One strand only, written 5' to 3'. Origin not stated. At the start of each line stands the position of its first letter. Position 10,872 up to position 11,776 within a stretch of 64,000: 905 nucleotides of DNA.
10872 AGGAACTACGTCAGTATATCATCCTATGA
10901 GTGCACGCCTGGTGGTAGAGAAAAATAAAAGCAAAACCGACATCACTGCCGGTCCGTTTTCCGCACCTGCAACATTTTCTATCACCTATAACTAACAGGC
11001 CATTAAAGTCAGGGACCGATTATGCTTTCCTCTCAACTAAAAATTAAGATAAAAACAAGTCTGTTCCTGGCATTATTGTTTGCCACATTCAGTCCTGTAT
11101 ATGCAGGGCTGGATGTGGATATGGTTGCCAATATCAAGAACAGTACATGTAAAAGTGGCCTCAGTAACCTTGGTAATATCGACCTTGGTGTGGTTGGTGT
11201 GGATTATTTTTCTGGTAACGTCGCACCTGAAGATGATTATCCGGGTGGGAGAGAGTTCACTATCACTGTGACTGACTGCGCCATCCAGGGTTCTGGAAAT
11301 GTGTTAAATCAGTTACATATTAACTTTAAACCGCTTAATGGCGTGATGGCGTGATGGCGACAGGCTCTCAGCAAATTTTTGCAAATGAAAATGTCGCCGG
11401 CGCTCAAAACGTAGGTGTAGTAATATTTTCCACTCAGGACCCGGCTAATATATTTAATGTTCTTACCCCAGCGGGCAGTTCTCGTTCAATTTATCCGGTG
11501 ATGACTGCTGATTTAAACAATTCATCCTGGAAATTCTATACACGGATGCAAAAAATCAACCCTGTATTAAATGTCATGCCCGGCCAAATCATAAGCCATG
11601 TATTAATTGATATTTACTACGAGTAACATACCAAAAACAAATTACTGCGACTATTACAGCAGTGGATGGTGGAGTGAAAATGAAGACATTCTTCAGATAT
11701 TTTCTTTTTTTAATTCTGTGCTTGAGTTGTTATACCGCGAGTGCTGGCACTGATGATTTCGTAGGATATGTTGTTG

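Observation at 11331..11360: yadK inactivated by an 8-bp tandem duplication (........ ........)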

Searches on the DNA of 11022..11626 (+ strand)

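Call 3: search_dna_similar(query=window:11022-11626:+, collection=ecoli_genomes, mode=near, max_rows=40, rows=spread)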
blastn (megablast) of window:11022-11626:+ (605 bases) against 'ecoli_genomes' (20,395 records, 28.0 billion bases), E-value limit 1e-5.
Records with a match: 204; places in all: 204; records where one place covers at least 80% of the query: 204.
Genomes with a match: 204 of 5426; with a place that covers at least 80% of the query: 204. Places per genome that has any: lowest 1, median 1, highest 1. On chromosomes: 204 places; on plasmids: 0.
Best place of each record, by identity: 95-99% 160; 90-95% 44.
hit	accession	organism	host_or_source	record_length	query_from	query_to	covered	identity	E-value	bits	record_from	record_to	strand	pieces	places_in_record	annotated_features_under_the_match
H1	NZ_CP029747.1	Escherichia coli strain 2016C-3878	Homo sapiens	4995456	1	605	100%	98.7%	0e+0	1066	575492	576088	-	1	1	fimbrial-like protein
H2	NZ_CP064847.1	Escherichia coli strain 20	wastewater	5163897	1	605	100%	98.7%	0e+0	1066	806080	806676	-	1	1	fimbrial-like protein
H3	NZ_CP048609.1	Escherichia coli strain STEFF_1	WWTPs effluent Shatin WWTPs_1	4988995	1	605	100%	98.7%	0e+0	1066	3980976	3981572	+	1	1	fimbrial-like protein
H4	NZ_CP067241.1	Escherichia coli strain P19_598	surface water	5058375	1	605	100%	98.7%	0e+0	1066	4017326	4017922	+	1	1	fimbrial-like protein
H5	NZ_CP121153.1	Escherichia coli strain E57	bovine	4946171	1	605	100%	98.7%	0e+0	1066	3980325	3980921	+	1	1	fimbrial-like protein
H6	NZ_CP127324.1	Escherichia coli strain 980-2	hospital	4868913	1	605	100%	98.7%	0e+0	1066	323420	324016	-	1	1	fimbrial-like protein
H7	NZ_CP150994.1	Escherichia coli strain CUVET16-465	Cat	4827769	1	605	100%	98.7%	0e+0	1066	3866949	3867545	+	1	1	fimbrial-like protein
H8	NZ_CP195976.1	Escherichia coli strain H9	Water sample from the Juan Diaz River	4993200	1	605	100%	98.7%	0e+0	1066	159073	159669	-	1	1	fimbrial-like protein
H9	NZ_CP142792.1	Escherichia coli strain SX48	Sheep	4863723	1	605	100%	98.7%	0e+0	1066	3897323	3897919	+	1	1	fimbrial-like protein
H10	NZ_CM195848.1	Escherichia coli strain MEC2025-PR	Homo sapiens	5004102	1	605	100%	98.7%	0e+0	1066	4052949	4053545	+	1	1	fimbrial-like protein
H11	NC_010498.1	Escherichia coli SMS-3-5 strain SMS-3-5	-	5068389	1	605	100%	98.5%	0e+0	1061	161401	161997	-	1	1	fimbrial-like protein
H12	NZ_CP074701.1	Escherichia coli strain 702/18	Homo sapiens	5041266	1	605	100%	98.5%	0e+0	1061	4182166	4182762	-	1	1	fimbrial-like protein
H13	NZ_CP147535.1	Escherichia coli strain GN03551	Homo sapiens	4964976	1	605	100%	98.5%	0e+0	1061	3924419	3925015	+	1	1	fimbrial-like protein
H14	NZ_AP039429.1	Escherichia coli strain EC332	Gallus gallus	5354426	1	605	100%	98.5%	0e+0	1061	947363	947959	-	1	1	fimbrial-like protein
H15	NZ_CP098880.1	Escherichia coli strain CUVET19-1993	Canis lupus familiaris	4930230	1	605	100%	98.5%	0e+0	1061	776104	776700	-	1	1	fimbrial-like protein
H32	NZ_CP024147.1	Escherichia coli strain 14EC033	clinical patient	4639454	1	603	100%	93.7%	0e+0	896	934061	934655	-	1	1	fimbrial-like protein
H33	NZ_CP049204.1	Escherichia coli strain PapM-32-1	Papio papio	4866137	1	541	89%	92.8%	0e+0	776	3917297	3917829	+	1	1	fimbrial-like protein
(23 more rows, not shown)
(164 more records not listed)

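Call 5: get_annotated_region(hit=H1, flank=6000)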
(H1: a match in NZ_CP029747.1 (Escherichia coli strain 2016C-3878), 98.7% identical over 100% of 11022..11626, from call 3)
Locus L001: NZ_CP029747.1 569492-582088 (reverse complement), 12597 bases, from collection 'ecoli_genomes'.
description: Escherichia coli strain 2016C-3878 chromosome, complete genome
organism: Escherichia coli strain 2016C-3878 (NCBI taxid 562)
replicon: chromosome; assembly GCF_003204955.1
host: Homo sapiens; source: Rectal swab; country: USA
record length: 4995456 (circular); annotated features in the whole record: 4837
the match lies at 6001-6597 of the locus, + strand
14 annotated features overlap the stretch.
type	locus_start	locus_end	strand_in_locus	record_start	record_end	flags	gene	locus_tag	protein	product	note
CDS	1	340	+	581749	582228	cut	folK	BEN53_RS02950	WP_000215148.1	2-amino-4-hydroxy-6-hydroxymethyldihydropteridine diphosphokinase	-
CDS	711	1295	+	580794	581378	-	yadN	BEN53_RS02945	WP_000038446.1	fimbrial protein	-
CDS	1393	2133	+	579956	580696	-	-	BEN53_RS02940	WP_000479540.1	fimbrial chaperone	-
CDS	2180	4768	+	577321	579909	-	-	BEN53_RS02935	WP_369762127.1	outer membrane usher protein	-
CDS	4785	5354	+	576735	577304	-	-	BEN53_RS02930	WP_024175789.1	fimbrial protein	-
CDS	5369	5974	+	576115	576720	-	yadL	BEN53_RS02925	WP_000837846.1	fimbrial-like protein YadL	-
CDS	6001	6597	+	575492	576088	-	-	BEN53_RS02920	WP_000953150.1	fimbrial-like protein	-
CDS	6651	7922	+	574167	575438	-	-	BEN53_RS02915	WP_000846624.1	fimbrial-like adhesin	-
CDS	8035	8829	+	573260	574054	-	panB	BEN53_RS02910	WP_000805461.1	3-methyl-2-oxobutanoate hydroxymethyltransferase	-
CDS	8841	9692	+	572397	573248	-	panC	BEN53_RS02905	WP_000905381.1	pantoate--beta-alanine ligase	-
CDS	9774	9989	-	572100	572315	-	-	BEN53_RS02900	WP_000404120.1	hypothetical protein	-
CDS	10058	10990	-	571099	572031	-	rpnC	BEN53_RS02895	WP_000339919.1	Rpn family recombination-promoting nuclease/putative transposase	-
CDS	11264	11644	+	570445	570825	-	panD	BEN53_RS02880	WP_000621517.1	aspartate 1-decarboxylase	-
CDS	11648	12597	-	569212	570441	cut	yadE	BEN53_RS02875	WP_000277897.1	polysaccharide deacetylase family protein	-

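Call 6: search_dna_similar(query=window:11310-11390:+, collection=ecoli_genomes, mode=distant, max_rows=30, rows=best)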
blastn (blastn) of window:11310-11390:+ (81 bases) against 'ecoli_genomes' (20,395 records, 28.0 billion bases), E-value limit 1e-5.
Records with a match: 204; places in all: 204; records where one place covers at least 80% of the query: 204.
Genomes with a match: 204 of 5426; with a place that covers at least 80% of the query: 204. Places per genome that has any: lowest 1, median 1, highest 1. On chromosomes: 204 places; on plasmids: 0.
Best place of each record, by identity: 90-95% 158; 80-90% 46.
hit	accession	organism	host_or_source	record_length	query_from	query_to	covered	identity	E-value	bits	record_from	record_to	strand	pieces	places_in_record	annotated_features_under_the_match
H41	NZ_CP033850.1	Escherichia coli strain FDAARGOS_497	Homo sapiens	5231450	1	81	100%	90.1%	1e-22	113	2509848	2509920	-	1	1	fimbrial-like protein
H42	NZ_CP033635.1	Escherichia coli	chicken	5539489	1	81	100%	90.1%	1e-22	113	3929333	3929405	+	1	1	fimbrial-like protein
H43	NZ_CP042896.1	Escherichia coli strain CFSAN061771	missing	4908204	1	81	100%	90.1%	1e-22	113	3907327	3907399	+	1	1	fimbrial-like protein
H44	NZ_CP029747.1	Escherichia coli strain 2016C-3878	Homo sapiens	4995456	1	81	100%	90.1%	1e-22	113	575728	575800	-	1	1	fimbrial-like protein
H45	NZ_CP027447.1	Escherichia coli strain 2014C-3075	Homo sapiens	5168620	1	81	100%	90.1%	1e-22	113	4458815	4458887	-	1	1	fimbrial-like protein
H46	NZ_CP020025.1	Escherichia coli strain WB61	Rupornis magnirostris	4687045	1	81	100%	90.1%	1e-22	113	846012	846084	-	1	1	fimbrial-like protein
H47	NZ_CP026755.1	Escherichia coli strain AR_0077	missing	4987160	1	81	100%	90.1%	1e-22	113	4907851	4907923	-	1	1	fimbrial-like protein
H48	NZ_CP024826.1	Escherichia coli strain CREC-544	Homo sapiens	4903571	1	81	100%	90.1%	1e-22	113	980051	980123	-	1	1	fimbrial-like protein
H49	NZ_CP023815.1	Escherichia coli strain IMT16316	wild bird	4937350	1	81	100%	90.1%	1e-22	113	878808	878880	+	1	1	fimbrial-like protein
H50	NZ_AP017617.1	Escherichia coli strain MRY15-117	Bos taurus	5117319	1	81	100%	90.1%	1e-22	113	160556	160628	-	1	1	fimbrial-like protein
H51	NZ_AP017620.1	Escherichia coli strain MRY15-131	Bos taurus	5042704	1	81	100%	90.1%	1e-22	113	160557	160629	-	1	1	fimbrial-like protein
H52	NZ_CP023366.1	Escherichia coli strain 1428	canine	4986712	1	81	100%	90.1%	1e-22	113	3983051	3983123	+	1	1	fimbrial-like protein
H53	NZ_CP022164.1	Escherichia coli strain M160133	Homo sapiens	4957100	1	81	100%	90.1%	1e-22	113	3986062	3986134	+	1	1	fimbrial-like protein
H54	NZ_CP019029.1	Escherichia coli strain Ecol_881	Homo sapiens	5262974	1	81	100%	90.1%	1e-22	113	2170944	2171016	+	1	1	fimbrial-like protein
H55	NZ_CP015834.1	Escherichia coli strain MS6198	Homo sapiens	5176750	1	81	100%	90.1%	1e-22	113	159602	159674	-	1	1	fimbrial-like protein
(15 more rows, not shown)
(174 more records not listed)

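Call 17: search_dna_similar(query=L002:1-6273:+, collection=ecoli_genomes, mode=near, max_rows=15)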
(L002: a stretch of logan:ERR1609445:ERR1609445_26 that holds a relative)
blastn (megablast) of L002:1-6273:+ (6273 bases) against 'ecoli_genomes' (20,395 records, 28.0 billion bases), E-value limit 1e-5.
Records with a match: 5440; places in all: 5480; records where one place covers at least 80% of the query: 1748.
Genomes with a match: 5424 of 5426; with a place that covers at least 80% of the query: 1748. Places per genome that has any: lowest 1, median 1, highest 3. On chromosomes: 5461 places; on plasmids: 19.
Best place of each record, by identity: >=99% 84; 95-99% 110; 90-95% 1800; 80-90% 3370; 60-80% 76.
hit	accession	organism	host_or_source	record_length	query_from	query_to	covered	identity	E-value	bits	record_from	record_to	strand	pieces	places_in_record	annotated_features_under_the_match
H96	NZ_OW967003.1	Escherichia coli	Homo sapiens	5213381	1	6273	100%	99.9%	0e+0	11545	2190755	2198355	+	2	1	outer membrane usher protein | IS3 family transposase | fimbrial-like adhesin | panB: 3-methyl-2-oxobutanoate hydroxymethyltransferase | panC: pantoate--beta-alanine ligase | and 4 other names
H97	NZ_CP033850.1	Escherichia coli strain FDAARGOS_497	Homo sapiens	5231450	1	6273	100%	99.9%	0e+0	11533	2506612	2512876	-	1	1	outer membrane usher protein | fimbrial-like adhesin | panB: 3-methyl-2-oxobutanoate hydroxymethyltransferase | panC: pantoate--beta-alanine ligase | yadL: fimbrial-like protein YadL | and 2 other names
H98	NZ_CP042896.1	Escherichia coli strain CFSAN061771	missing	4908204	1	6273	100%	99.9%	0e+0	11533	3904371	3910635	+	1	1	outer membrane usher protein | fimbrial-like adhesin | panB: 3-methyl-2-oxobutanoate hydroxymethyltransferase | panC: pantoate--beta-alanine ligase | yadL: fimbrial-like protein YadL | and 2 other names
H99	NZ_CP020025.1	Escherichia coli strain WB61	Rupornis magnirostris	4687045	1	6273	100%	99.9%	0e+0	11533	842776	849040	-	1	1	outer membrane usher protein | fimbrial-like adhesin | panB: 3-methyl-2-oxobutanoate hydroxymethyltransferase | panC: pantoate--beta-alanine ligase | yadL: fimbrial-like protein YadL | and 2 other names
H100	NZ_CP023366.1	Escherichia coli strain 1428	canine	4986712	1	6273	100%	99.9%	0e+0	11533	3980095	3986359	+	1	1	outer membrane usher protein | fimbrial-like adhesin | panB: 3-methyl-2-oxobutanoate hydroxymethyltransferase | panC: pantoate--beta-alanine ligase | yadL: fimbrial-like protein YadL | and 2 other names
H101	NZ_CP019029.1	Escherichia coli strain Ecol_881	Homo sapiens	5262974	1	6273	100%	99.9%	0e+0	11533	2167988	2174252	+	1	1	outer membrane usher protein | fimbrial-like adhesin | panB: 3-methyl-2-oxobutanoate hydroxymethyltransferase | panC: pantoate--beta-alanine ligase | yadL: fimbrial-like protein YadL | and 2 other names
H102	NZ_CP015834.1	Escherichia coli strain MS6198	Homo sapiens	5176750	1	6273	100%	99.9%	0e+0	11533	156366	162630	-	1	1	outer membrane usher protein | fimbrial-like adhesin | panB: 3-methyl-2-oxobutanoate hydroxymethyltransferase | panC: pantoate--beta-alanine ligase | yadL: fimbrial-like protein YadL | and 2 other names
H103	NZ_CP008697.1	Escherichia coli strain ST648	Homo sapiens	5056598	1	6273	100%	99.9%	0e+0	11533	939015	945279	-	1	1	outer membrane usher protein | fimbrial-like adhesin | panB: 3-methyl-2-oxobutanoate hydroxymethyltransferase | panC: pantoate--beta-alanine ligase | yadL: fimbrial-like protein YadL | and 2 other names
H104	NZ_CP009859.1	Escherichia coli strain ECONIH1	rectal swab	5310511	1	6273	100%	99.9%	0e+0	11533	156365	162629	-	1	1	outer membrane usher protein | fimbrial-like adhesin | panB: 3-methyl-2-oxobutanoate hydroxymethyltransferase | panC: pantoate--beta-alanine ligase | yadL: fimbrial-like protein YadL | and 2 other names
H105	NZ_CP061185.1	Escherichia coli strain LD67-1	feces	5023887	1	6273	100%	99.9%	0e+0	11533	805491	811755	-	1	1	outer membrane usher protein | fimbrial-like adhesin | panB: 3-methyl-2-oxobutanoate hydroxymethyltransferase | panC: pantoate--beta-alanine ligase | yadL: fimbrial-like protein YadL | and 2 other names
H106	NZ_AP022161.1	Escherichia coli strain WP5-S18-ESBL-08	-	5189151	1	6273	100%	99.9%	0e+0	11533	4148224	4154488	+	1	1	outer membrane usher protein | fimbrial-like adhesin | panB: 3-methyl-2-oxobutanoate hydroxymethyltransferase | panC: pantoate--beta-alanine ligase | yadL: fimbrial-like protein YadL | and 2 other names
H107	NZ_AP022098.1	Escherichia coli strain WP4-S18-ESBL-09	-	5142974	1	6273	100%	99.9%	0e+0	11533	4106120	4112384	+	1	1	outer membrane usher protein | fimbrial-like adhesin | panB: 3-methyl-2-oxobutanoate hydroxymethyltransferase | panC: pantoate--beta-alanine ligase | yadL: fimbrial-like protein YadL | and 2 other names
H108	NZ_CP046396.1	Escherichia coli strain ampC_0069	Homo sapiens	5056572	1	6273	100%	99.9%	0e+0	11533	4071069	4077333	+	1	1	outer membrane usher protein | fimbrial-like adhesin | panB: 3-methyl-2-oxobutanoate hydroxymethyltransferase | panC: pantoate--beta-alanine ligase | yadL: fimbrial-like protein YadL | and 2 other names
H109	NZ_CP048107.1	Escherichia coli strain 201609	Homo sapiens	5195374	1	6273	100%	99.9%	0e+0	11533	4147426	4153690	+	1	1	outer membrane usher protein | fimbrial-like adhesin | panB: 3-methyl-2-oxobutanoate hydroxymethyltransferase | panC: pantoate--beta-alanine ligase | yadL: fimbrial-like protein YadL | and 2 other names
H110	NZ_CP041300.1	Escherichia coli O1:H42 strain CLSC36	Homo sapiens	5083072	1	6273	100%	99.9%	0e+0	11533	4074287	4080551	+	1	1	outer membrane usher protein | fimbrial-like adhesin | panB: 3-methyl-2-oxobutanoate hydroxymethyltransferase | panC: pantoate--beta-alanine ligase | yadL: fimbrial-like protein YadL | and 2 other names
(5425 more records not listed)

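Call 18: get_annotated_region(hit=H103, flank=0)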
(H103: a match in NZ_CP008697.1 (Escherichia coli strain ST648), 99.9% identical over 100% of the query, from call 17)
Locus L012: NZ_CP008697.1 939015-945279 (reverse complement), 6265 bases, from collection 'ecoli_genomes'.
description: Escherichia coli strain ST648 isolate Pleural Effusion of Patients with Empyema Thoracis chromosome, complete genome
organism: Escherichia coli strain ST648 (NCBI taxid 562)
replicon: chromosome; assembly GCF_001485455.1
host: Homo sapiens; source: Pleural Effusion; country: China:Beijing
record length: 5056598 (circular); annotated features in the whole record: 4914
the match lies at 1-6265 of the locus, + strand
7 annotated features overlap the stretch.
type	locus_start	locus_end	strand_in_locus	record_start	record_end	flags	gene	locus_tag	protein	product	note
CDS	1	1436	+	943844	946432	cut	-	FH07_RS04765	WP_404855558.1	outer membrane usher protein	-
CDS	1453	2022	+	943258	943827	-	-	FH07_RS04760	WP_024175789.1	fimbrial protein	-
CDS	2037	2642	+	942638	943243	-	yadL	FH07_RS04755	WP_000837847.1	fimbrial-like protein YadL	-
CDS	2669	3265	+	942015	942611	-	-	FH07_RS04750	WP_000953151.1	fimbrial-like protein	-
CDS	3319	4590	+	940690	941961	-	-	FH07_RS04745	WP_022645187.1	fimbrial-like adhesin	-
CDS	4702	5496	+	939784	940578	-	panB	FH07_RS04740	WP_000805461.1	3-methyl-2-oxobutanoate hydroxymethyltransferase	-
CDS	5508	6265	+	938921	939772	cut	panC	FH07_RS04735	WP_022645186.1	pantoate--beta-alanine ligase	-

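Call 34: get_annotated_region(hit=H33, flank=200)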
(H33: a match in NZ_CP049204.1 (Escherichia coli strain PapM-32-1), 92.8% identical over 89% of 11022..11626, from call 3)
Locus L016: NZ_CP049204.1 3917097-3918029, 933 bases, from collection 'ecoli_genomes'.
description: Escherichia coli strain PapM-32-1 chromosome, complete genome
organism: Escherichia coli strain PapM-32-1 (NCBI taxid 562)
replicon: chromosome; assembly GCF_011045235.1
host: Papio papio; source: stool; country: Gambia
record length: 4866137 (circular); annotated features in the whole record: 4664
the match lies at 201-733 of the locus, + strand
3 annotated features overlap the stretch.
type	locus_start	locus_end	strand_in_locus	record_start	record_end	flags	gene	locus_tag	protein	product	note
CDS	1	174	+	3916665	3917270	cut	yadL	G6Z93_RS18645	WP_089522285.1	fimbrial-like protein YadL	-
CDS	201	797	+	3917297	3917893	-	-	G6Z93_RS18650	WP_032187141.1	fimbrial-like protein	-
CDS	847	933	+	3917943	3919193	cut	-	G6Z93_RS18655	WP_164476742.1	fimbrial-like adhesin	-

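Call 35: get_annotated_region(hit=H32, flank=200)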
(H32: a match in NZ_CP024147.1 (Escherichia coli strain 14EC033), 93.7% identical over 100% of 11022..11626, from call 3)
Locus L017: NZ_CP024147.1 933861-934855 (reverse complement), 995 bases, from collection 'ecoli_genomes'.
description: Escherichia coli strain 14EC033 chromosome, complete genome
organism: Escherichia coli strain 14EC033 (NCBI taxid 562)
replicon: chromosome; assembly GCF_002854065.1
host: -; source: clinical patient; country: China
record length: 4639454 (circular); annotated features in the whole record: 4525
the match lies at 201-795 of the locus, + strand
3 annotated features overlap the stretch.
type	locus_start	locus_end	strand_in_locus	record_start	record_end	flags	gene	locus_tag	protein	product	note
CDS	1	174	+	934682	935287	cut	yadL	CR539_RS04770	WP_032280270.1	fimbrial-like protein YadL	-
CDS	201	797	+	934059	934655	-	-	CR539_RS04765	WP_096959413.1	fimbrial-like protein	-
CDS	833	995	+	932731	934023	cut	-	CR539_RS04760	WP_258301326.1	fimbrial-like adhesin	-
